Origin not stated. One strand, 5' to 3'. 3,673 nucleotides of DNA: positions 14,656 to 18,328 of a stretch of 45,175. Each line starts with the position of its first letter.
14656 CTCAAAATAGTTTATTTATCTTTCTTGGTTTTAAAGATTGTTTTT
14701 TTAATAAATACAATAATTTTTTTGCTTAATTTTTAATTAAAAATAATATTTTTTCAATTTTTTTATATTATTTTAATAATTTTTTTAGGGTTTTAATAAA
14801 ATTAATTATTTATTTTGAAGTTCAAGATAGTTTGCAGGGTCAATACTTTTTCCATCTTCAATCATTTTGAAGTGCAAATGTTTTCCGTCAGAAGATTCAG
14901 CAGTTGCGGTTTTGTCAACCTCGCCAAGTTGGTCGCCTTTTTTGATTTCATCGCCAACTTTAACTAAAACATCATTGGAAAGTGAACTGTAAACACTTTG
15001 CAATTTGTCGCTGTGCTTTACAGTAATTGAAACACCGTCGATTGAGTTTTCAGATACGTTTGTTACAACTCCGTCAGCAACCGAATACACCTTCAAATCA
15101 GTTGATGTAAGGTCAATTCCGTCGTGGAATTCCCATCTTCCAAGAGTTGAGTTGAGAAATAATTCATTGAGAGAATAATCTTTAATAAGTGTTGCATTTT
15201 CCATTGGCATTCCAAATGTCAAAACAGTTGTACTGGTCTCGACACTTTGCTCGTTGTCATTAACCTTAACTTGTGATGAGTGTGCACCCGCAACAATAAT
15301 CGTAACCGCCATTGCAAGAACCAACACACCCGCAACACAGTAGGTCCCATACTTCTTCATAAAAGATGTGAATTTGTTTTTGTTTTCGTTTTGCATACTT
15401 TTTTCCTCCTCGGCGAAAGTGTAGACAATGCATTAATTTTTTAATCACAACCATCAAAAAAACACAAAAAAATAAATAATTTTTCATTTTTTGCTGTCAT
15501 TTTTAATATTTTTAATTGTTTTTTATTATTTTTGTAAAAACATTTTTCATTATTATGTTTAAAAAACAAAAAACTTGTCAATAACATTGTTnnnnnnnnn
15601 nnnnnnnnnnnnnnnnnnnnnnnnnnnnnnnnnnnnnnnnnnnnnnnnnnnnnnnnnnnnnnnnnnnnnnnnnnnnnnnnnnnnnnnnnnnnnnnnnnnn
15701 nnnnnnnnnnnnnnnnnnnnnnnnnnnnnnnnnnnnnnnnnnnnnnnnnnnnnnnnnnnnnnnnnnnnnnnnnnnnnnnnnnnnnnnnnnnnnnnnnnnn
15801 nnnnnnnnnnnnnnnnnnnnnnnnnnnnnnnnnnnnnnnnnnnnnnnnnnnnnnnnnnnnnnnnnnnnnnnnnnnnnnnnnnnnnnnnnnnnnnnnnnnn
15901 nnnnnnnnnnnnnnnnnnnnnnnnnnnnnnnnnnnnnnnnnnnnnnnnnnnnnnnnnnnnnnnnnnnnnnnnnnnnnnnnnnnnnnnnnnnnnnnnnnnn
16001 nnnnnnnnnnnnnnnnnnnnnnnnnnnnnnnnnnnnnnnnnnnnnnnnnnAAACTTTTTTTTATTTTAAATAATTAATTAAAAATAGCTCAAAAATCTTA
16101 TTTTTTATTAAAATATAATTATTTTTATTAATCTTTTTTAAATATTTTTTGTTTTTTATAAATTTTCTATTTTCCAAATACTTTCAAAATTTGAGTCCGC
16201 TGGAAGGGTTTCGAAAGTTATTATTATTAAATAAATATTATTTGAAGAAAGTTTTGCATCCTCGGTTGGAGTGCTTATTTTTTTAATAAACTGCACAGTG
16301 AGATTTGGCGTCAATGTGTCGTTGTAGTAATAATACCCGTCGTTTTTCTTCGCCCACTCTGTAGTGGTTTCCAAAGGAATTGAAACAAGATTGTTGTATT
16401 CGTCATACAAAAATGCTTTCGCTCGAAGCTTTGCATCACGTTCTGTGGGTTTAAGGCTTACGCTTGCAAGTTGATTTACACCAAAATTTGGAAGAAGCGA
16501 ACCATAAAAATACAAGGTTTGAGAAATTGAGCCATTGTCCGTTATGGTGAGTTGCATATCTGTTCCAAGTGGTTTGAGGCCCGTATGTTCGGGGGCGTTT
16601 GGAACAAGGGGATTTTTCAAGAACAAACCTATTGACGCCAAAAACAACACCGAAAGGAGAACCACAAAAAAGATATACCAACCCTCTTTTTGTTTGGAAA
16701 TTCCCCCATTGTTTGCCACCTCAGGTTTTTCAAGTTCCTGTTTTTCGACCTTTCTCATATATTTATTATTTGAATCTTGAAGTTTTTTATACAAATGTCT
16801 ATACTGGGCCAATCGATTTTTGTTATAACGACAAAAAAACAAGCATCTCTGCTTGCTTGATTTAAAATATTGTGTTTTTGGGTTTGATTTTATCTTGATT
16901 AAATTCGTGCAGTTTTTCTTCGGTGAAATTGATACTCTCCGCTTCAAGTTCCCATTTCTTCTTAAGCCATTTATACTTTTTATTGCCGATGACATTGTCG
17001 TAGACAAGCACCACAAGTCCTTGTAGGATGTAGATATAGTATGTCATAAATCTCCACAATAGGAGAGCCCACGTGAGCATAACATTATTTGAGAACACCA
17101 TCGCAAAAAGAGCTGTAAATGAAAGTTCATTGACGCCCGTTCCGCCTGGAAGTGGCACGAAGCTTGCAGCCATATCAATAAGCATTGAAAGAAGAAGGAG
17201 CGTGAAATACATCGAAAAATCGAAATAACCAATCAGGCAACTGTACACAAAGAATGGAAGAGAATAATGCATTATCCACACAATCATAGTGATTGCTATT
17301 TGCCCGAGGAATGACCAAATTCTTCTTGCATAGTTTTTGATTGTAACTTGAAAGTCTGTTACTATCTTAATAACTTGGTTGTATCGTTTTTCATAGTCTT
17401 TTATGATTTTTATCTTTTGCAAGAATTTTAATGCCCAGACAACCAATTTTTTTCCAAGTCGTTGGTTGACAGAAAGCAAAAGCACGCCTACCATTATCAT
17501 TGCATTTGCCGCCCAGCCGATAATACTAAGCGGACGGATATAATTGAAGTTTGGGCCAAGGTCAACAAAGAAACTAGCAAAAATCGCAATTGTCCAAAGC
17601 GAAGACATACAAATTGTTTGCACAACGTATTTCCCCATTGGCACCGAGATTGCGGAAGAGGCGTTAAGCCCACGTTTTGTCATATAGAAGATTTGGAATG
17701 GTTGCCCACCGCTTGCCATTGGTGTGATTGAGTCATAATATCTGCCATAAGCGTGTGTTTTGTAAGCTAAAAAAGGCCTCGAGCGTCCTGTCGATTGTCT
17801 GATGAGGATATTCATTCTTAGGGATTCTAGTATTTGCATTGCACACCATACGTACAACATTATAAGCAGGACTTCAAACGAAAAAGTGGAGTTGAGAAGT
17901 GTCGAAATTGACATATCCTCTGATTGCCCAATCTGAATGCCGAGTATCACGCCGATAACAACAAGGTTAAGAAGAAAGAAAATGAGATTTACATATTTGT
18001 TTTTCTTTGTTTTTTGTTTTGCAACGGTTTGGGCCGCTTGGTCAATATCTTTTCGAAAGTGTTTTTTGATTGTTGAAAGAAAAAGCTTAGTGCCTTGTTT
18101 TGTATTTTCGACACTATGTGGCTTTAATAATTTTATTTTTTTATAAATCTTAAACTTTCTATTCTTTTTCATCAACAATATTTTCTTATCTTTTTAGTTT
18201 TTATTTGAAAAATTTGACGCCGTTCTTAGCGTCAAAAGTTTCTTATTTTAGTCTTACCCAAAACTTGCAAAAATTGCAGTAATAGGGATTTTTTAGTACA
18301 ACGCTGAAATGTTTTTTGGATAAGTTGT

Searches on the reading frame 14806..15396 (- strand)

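Call 8: search_protein_families(library=pfam, proteins=[window:14806-15396:-])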
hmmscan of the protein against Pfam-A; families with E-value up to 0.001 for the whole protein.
window:14806-15396:- (196 aa): 1 family
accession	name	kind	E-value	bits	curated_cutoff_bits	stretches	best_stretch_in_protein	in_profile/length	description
PF01551.29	Peptidase_M23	-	1.6e-21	76.7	28.7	1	90-187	2-96/96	Peptidase family M23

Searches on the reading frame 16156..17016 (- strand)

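Call 8: search_protein_families(library=pfam, proteins=[window:16156-17016:-])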
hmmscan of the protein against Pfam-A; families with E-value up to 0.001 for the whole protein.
window:16156-17016:- (286 aa): 1 family
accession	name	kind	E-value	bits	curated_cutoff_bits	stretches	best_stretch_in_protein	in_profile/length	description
PF19658.4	DUF6161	-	0.0003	20.8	27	1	38-133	30-117/216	Family of unknown function (DUF6161)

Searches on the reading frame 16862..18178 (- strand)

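Call 8: search_protein_families(library=pfam, proteins=[window:16862-18178:-])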
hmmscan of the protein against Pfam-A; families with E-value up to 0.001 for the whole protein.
window:16862-18178:- (438 aa): 1 family
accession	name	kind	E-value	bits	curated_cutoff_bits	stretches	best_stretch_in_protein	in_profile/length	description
PF03706.18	LPG_synthase_TM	-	1.8e-28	100.4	33.4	1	71-387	4-302/302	Lysylphosphatidylglycerol synthase TM region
